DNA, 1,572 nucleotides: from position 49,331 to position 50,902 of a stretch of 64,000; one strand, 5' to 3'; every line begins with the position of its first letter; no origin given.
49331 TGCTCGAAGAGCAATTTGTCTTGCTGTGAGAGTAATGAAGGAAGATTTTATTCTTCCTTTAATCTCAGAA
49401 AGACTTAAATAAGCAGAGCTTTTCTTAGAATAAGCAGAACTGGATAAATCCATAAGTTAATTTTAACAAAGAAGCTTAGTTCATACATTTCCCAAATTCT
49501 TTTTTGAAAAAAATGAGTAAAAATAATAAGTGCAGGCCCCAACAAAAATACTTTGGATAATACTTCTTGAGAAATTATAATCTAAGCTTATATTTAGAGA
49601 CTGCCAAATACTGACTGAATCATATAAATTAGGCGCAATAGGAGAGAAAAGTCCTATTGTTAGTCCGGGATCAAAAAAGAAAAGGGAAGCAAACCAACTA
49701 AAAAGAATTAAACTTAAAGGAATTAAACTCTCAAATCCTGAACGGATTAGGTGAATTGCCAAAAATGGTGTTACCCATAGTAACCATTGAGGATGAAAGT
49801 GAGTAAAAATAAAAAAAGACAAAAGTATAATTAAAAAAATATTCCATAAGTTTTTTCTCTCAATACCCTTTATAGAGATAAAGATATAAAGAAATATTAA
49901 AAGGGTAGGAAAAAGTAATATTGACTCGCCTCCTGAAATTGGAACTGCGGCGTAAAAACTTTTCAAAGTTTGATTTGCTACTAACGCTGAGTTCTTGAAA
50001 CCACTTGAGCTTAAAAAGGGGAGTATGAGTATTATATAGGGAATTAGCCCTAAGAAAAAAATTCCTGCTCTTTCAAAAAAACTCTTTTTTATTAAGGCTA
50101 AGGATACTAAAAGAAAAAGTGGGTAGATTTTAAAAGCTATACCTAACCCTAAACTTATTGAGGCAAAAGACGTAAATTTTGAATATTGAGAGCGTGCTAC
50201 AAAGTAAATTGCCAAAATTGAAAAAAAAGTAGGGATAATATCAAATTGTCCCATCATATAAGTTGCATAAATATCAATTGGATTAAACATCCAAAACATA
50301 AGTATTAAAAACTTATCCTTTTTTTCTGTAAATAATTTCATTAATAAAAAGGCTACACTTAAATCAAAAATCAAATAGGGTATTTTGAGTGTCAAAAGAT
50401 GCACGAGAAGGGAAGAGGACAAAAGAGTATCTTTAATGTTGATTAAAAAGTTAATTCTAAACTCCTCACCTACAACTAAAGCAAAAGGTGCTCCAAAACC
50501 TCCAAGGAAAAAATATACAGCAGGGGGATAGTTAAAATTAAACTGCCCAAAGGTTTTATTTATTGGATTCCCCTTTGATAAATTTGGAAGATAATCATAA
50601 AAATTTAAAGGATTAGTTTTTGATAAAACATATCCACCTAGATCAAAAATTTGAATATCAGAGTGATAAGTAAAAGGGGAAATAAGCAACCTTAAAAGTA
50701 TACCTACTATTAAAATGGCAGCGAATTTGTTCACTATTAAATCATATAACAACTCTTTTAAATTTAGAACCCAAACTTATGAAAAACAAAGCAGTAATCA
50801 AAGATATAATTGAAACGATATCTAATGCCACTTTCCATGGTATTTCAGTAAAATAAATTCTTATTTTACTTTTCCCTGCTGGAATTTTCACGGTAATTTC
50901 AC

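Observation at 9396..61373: Extraordinary density of GT-C-type membrane glycosyltransferases with co-encoded polyprenyl-P-sugar synthases: a candidate undescribed surface-glycan or protein O-glycosylation system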

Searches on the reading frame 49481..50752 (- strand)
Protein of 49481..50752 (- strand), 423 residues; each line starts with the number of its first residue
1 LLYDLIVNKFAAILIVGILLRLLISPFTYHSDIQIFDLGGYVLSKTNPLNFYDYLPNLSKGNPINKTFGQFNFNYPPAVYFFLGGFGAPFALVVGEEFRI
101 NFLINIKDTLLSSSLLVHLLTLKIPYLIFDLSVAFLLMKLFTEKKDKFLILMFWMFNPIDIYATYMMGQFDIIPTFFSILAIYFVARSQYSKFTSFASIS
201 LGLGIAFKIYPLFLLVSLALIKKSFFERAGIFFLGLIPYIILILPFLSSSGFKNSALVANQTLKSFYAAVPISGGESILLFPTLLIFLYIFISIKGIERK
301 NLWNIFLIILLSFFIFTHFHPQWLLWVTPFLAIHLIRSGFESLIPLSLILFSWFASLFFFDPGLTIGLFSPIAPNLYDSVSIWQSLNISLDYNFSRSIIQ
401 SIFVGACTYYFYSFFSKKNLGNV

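Call 7: search_protein_families(library=pfam, max_evalue=0.01, proteins=[window:49481-50752:-])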
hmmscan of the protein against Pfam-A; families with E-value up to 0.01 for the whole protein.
window:49481-50752:- (423 aa): 0 families

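Call 11: search_protein_families(library=ncbifam, max_evalue=0.01, proteins=[window:49481-50752:-])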
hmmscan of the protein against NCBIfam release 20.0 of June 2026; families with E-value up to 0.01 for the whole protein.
window:49481-50752:- (423 aa): 0 families

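Call 33: search_protein_families(library=pfam, max_evalue=10, proteins=[window:49481-50752:-])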
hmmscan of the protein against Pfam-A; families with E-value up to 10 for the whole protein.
window:49481-50752:- (423 aa): 0 families

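Call 39: find_homologous_proteins(query=window:49481-50752:-, max_evalue=0.001)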
Query window:49481-50752:- (423 aa): 532 proteins with E <= 0.001 among 8000 candidates; the best 120 are listed.
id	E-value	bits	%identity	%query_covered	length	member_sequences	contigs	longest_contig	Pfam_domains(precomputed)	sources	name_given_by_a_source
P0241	1.2e-261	886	100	99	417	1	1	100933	-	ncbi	-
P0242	2.6e-205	701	76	100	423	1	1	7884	-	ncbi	-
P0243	2.6e-199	681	76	99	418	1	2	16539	-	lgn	-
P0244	1.9e-197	675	74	99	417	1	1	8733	-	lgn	-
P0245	1.1e-146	507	59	97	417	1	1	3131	-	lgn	-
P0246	5.7e-130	452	52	93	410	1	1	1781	PF06728.20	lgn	-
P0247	2.5e-129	450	55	94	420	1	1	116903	-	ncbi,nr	ncbi:hypothetical protein HY025_00090 [Candidatus Daviesbacteria bacterium]|nr:hypothetical protein 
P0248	9.2e-129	448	52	96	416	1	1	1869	-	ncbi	-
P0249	6.6e-128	446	51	97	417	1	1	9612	-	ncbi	-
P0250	1.8e-126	441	52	98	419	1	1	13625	PF09594.17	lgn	-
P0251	4.5e-126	440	53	97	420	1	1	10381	-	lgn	-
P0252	6.8e-126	439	51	97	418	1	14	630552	-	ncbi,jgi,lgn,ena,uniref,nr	ncbi:MAG: hypothetical protein UU73_C0001G0203 [Candidatus Daviesbacteria bacterium GW2011_GWA1_41_6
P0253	2.8e-125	437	50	96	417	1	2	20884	-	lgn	-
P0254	2.8e-124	434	54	98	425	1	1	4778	-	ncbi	-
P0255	9.5e-124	432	53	93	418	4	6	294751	-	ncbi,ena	-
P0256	3.6e-123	430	53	98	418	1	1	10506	PF09594.17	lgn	-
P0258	8.1e-122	426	50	98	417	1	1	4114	PF09594.17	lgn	-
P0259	1.3e-121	425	49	98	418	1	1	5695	PF09594.17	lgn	-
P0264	3.4e-120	420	49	98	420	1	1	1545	PF09594.17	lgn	-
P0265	2.6e-119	417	50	97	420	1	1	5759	PF09594.17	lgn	-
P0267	5.1e-119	416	51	93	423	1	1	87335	PF05007.20,PF09594.17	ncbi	-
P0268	2.7e-118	414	48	98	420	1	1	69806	PF05007.20,PF09594.17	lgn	-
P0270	3.9e-118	413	48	96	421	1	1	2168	PF09594.17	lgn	-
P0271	1.2e-117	412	52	94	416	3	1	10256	PF09594.17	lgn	-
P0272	1.7e-117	411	51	97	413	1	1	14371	PF05007.20,PF09594.17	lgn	-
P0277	9.1e-117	409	48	98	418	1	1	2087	PF09594.17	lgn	-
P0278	1.6e-116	408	50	94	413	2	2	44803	PF05007.20,PF09594.17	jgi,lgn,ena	-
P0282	8.7e-116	406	49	97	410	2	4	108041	PF05007.20,PF09594.17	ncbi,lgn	-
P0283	2.9e-115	404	50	98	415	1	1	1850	PF05007.20,PF09594.17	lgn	-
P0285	5.0e-115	403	50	98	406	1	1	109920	PF09594.17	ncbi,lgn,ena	-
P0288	1.3e-114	402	50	96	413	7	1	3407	PF05007.20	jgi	jgi:hypothetical protein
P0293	2.5e-114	401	49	98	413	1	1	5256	PF05007.20,PF09594.17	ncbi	-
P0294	2.9e-114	401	50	96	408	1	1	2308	PF05007.20,PF09594.17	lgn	-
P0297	3.9e-114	400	50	97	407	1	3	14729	PF05007.20,PF09594.17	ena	-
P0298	6.3e-114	400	49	96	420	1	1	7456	PF09594.17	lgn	-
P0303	9.6e-114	399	50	91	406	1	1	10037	PF09594.17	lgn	-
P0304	9.7e-114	399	51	91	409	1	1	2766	PF09594.17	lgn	-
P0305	1.2e-113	399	48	97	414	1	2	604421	PF05007.20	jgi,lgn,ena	jgi:hypothetical protein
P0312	2.6e-113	397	49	96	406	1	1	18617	PF09594.17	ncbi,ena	-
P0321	1.6e-112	395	48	97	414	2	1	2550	PF05007.20,PF09594.17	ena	-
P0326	3.1e-112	394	47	98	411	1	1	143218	PF05007.20,PF09594.17,PF06728.20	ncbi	-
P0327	3.9e-112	394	47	92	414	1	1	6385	PF05007.20,PF09594.17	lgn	-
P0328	4.0e-112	394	47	97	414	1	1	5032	PF05007.20,PF09594.17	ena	-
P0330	5.3e-112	393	49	97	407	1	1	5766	PF05007.20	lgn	-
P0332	6.3e-112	393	50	95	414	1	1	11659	PF05007.20,PF09594.17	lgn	-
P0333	7.4e-112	393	49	98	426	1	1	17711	PF09594.17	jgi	jgi:hypothetical protein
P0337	1.6e-111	392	49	98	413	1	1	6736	PF09594.17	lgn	-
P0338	1.6e-111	392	46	93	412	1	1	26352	PF09594.17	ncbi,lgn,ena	-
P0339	2.1e-111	391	47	97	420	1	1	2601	PF09594.17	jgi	jgi:hypothetical protein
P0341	3.4e-111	391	46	98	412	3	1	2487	PF05007.20,PF09594.17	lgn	-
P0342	3.9e-111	390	49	96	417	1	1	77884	PF09594.17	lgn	-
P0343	3.9e-111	390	49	97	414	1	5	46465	PF05007.20,PF09594.17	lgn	-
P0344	3.9e-111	390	47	96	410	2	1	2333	PF05007.20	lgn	-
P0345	4.2e-111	390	49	96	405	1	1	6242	PF05007.20,PF09594.17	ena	-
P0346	5.2e-111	390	49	98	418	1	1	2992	PF09594.17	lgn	-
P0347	5.7e-111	390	49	98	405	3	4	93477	PF05007.20,PF09594.17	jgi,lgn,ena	-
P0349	7.3e-111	389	49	98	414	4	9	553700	PF05007.20,PF09594.17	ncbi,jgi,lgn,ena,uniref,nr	ncbi:MAG: hypothetical protein UT58_C0001G0032 [Microgenomates group bacterium GW2011_GWC1_39_7b]|un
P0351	1.1e-110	389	48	98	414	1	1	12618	PF05007.20,PF09594.17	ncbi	-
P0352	1.1e-110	389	50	92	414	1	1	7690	PF05007.20,PF09594.17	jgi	jgi:hypothetical protein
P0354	1.7e-110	388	49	97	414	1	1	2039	PF09594.17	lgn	-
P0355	1.7e-110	388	49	94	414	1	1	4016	PF05007.20,PF09594.17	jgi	jgi:hypothetical protein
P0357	2.1e-110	388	49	92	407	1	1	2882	PF09594.17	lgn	-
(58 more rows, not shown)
